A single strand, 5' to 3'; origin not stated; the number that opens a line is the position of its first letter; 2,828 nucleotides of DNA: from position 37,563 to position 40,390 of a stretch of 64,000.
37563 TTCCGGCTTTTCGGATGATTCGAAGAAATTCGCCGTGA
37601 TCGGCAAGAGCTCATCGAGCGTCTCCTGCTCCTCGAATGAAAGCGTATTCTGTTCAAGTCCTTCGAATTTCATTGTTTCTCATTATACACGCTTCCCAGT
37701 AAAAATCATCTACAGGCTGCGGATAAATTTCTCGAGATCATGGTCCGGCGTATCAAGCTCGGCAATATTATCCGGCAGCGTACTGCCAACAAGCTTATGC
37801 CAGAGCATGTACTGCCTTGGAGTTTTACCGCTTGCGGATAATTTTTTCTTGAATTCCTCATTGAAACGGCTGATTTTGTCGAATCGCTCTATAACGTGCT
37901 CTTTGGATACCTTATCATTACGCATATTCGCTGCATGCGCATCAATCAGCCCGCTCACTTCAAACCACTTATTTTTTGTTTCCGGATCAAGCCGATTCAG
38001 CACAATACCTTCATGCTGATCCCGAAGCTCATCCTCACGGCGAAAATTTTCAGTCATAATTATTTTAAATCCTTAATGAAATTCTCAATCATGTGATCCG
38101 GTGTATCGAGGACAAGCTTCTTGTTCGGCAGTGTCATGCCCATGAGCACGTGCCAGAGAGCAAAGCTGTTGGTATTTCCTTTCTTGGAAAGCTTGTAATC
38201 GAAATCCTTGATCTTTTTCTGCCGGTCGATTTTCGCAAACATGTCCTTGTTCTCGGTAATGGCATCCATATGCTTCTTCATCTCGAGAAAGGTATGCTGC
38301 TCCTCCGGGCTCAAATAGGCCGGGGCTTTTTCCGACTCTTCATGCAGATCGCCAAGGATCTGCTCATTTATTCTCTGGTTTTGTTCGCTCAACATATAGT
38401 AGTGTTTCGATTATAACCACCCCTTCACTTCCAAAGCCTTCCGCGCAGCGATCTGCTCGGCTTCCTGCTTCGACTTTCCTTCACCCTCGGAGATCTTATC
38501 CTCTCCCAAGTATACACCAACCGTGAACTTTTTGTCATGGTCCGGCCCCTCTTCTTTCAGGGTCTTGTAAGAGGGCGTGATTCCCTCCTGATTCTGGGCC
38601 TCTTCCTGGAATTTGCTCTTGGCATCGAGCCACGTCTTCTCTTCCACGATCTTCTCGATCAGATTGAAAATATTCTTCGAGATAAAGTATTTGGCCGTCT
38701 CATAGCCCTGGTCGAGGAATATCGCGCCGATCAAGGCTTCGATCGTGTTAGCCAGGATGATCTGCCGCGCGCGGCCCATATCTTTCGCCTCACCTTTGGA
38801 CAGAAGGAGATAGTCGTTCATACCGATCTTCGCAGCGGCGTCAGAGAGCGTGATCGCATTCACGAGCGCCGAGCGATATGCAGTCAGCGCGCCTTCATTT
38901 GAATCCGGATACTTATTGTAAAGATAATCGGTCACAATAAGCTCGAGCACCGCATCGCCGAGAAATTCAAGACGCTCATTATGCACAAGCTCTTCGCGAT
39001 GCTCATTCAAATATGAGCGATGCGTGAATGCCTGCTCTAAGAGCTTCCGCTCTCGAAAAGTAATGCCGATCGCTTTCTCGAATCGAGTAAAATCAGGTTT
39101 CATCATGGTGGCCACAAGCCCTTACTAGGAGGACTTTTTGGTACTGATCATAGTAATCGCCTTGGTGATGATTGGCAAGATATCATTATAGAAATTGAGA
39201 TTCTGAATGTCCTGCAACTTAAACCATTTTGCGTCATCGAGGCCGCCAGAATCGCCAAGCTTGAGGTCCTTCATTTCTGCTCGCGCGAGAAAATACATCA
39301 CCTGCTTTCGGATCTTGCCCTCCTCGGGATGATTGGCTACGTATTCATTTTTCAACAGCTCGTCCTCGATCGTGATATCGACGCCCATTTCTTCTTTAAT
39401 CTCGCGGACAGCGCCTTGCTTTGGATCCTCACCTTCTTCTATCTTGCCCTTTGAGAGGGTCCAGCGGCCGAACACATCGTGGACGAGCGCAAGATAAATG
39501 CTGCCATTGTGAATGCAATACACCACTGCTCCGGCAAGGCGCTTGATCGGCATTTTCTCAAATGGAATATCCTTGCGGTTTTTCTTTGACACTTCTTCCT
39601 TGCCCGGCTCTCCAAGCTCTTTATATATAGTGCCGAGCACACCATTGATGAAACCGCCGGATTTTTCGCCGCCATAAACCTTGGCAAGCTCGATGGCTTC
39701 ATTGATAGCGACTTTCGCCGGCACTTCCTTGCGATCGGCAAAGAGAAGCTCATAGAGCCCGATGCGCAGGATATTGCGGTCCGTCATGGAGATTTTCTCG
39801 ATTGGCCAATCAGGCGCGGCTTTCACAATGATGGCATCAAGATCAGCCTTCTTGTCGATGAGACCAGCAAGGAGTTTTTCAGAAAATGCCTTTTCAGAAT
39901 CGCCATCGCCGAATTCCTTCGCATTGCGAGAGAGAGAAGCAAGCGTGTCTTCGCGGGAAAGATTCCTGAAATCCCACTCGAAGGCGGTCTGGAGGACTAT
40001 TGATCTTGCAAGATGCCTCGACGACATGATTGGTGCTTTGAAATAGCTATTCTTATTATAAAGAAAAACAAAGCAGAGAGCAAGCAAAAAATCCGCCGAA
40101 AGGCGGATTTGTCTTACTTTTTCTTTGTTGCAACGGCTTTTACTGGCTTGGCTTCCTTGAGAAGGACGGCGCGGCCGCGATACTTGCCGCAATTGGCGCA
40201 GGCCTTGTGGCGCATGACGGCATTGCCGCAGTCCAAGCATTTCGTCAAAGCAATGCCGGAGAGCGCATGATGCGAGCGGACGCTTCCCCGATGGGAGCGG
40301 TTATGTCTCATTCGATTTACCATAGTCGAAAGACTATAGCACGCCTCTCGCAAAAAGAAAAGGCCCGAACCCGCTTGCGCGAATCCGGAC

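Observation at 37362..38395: Tandem triplet of small paralogous genes next to rnc, with a conserved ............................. C-terminal motif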

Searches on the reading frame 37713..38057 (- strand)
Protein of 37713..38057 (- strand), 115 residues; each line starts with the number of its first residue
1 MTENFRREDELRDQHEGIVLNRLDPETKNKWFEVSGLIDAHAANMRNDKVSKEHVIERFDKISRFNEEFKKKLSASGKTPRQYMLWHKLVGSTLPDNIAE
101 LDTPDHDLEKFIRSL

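Call 8: search_protein_families(library=pfam, proteins=[window:37713-38057:-], max_evalue=0.1)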
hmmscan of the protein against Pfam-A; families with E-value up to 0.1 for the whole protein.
window:37713-38057:- (115 aa): 1 family
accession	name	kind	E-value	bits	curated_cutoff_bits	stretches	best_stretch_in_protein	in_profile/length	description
PF08224.16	DUF1719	-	0.029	14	25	1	44-92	21-67/231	Domain of unknown function (DUF1719)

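Call 9: search_protein_families(library=ncbifam, proteins=[window:37713-38057:-], max_evalue=1)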
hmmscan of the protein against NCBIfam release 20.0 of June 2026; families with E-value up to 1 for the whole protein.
window:37713-38057:- (115 aa): 0 families

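Call 10: search_protein_families(library=phrogs, proteins=[window:37713-38057:-], max_evalue=1)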
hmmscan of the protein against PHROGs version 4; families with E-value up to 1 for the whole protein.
window:37713-38057:- (115 aa): 1 family
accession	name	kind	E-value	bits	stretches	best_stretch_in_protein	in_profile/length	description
phrog_8692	-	unknown function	0.13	13.4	1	35-73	34-72/125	-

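Call 11: search_protein_families(library=padloc, proteins=[window:37713-38057:-], max_evalue=1)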
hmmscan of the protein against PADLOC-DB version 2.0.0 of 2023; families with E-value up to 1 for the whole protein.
window:37713-38057:- (115 aa): 0 families

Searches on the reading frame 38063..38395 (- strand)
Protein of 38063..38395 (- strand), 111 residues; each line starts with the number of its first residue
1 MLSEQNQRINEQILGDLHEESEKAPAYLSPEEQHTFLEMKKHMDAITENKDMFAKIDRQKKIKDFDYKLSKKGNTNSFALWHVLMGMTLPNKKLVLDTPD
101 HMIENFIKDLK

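Call 8: search_protein_families(library=pfam, proteins=[window:38063-38395:-], max_evalue=0.1)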
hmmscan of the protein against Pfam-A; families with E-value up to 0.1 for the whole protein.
window:38063-38395:- (111 aa): 0 families

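Call 9: search_protein_families(library=ncbifam, proteins=[window:38063-38395:-], max_evalue=1)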
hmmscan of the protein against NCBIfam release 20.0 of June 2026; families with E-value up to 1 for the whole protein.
window:38063-38395:- (111 aa): 0 families

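Call 10: search_protein_families(library=phrogs, proteins=[window:38063-38395:-], max_evalue=1)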
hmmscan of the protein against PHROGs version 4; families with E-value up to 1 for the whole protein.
window:38063-38395:- (111 aa): 2 families
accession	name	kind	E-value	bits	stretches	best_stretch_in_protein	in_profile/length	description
phrog_34698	-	unknown function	0.046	15.1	1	9-83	9-82/100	-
phrog_30429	-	unknown function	0.082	14.1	1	60-109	18-67/87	-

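Call 11: search_protein_families(library=padloc, proteins=[window:38063-38395:-], max_evalue=1)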
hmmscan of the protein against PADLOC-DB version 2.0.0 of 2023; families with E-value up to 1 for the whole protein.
window:38063-38395:- (111 aa): 0 families

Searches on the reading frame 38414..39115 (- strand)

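Call 8: search_protein_families(library=pfam, proteins=[window:38414-39115:-], max_evalue=0.1)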
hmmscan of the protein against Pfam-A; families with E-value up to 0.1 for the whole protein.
window:38414-39115:- (234 aa): 5 families
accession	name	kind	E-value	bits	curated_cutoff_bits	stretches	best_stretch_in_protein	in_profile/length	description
PF14622.11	Ribonucleas_3_3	-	7.4e-40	136.5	35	1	23-151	2-126/128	Ribonuclease-III-like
PF00636.31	Ribonuclease_3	-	3.5e-26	92.4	27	1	47-137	1-102/102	Ribonuclease III domain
PF00035.32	dsrm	-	1.6e-18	67.4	23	1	165-230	1-65/66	Double-stranded RNA binding motif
PF22935.1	RM44_endonuclase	-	9.4e-11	42.4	27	1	12-132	9-139/139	Large ribosomal subunit protein mL44, endonuclease domain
PF24995.1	DSRM_2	-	0.0012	19.7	27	1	187-230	34-76/79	dsRNA binding domain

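Call 82: search_protein_families(library=ncbifam, proteins=[window:38414-39115:-], max_evalue=0.001)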
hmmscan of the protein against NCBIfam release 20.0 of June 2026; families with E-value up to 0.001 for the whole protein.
window:38414-39115:- (234 aa): 2 families
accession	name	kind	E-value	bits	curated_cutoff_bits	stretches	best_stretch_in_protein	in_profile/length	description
TIGR02191.1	RNaseIII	equivalog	3.6e-76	255.5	166.25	1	12-229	1-217/219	ribonuclease III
TIGR04238.1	seadorna_dsRNA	equivalog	5.4e-08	32.8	125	1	164-227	1-63/201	seadornavirus double-stranded RNA-binding protein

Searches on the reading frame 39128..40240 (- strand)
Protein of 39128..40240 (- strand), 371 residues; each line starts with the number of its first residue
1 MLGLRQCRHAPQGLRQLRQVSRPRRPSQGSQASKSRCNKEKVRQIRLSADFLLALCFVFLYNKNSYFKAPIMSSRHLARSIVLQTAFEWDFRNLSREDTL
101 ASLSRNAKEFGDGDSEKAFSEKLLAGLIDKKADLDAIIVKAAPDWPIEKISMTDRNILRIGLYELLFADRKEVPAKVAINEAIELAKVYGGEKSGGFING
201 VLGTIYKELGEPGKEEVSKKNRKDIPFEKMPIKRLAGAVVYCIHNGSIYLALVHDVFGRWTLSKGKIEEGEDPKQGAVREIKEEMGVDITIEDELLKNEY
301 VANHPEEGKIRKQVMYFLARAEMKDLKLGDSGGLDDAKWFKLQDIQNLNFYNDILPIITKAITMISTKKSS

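Call 8: search_protein_families(library=pfam, proteins=[window:39128-40240:-], max_evalue=0.1)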
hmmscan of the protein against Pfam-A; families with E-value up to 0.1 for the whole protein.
window:39128-40240:- (371 aa): 3 families
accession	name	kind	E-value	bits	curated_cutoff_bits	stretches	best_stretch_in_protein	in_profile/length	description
PF01029.23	NusB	-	1.4e-32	113.3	23.1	1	78-207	3-133/133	NusB family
PF00293.34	NUDIX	-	4.9e-15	56.2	21.1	1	243-353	10-126/134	NUDIX domain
PF13869.12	NUDIX_2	-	0.0078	16.1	27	1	217-302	27-112/188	Nucleotide hydrolase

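Call 82: search_protein_families(library=ncbifam, proteins=[window:39128-40027:-], max_evalue=0.001)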
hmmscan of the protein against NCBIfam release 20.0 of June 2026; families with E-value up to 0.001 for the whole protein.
window:39128-40027:- (300 aa): 20 families
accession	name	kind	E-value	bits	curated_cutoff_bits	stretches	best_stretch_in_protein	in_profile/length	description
TIGR01951.1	nusB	equivalog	2.7e-35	121.5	88.35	1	4-137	2-130/131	transcription antitermination factor NusB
NF001223.0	PRK00202.1-1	equivalog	1.2e-24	87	131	1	2-136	7-142/146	transcription antitermination factor NusB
NF011494.0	PRK14902.1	equivalog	1.2e-15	57.3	319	1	37-148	32-135/444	16S rRNA (cytosine(967)-C(5))-methyltransferase RsmB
NF011493.0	PRK14901.1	equivalog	7.2e-11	41.5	540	1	41-147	35-138/447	16S rRNA (cytosine(967)-C(5))-methyltransferase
TIGR00563.1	rsmB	equivalog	8.4e-11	41.6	269.05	1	37-152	27-137/437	16S rRNA (cytosine(967)-C(5))-methyltransferase RsmB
NF001230.0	PRK00202.2-5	equivalog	8.8e-11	41.9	132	1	8-137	26-150/165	transcription antitermination factor NusB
NF052459.1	OxoGTPPhMutT1Mycb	equivalog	2.4e-09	36.7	475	1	165-281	4-117/292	8-oxo-(d)GTP phosphatase MutT1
NF008044.0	PRK10776.1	equivalog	2.3e-07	30.7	148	1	187-288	31-124/130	8-oxo-dGTP diphosphatase MutT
NF041652.1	Nud_hyd_Dein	equivalog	1.6e-06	28.4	200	1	184-251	40-103/152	Nudix hydrolase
NF006530.0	PRK08999.1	equivalog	1.6e-06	27.5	245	1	185-230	31-76/315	Nudix family hydrolase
NF001936.0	PRK00714.1-3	equivalog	1.8e-06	27.9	118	1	174-217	22-65/155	RNA pyrophosphohydrolase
TIGR00586.1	mutt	equivalog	3.8e-06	26.9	97.9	1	184-280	29-117/129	8-oxo-dGTP diphosphatase MutT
NF007834.0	PRK10546.1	equivalog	8.7e-06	25.6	156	1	183-234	26-71/135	pyrimidine (deoxy)nucleoside triphosphate diphosphatase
NF001299.0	PRK00241.1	equivalog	2.1e-05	24.2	158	1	164-277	134-241/263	NAD(+) diphosphatase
NF006961.0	PRK09438.1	equivalog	3.2e-05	23.4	103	1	169-227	15-72/151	dihydroneopterin triphosphate diphosphatase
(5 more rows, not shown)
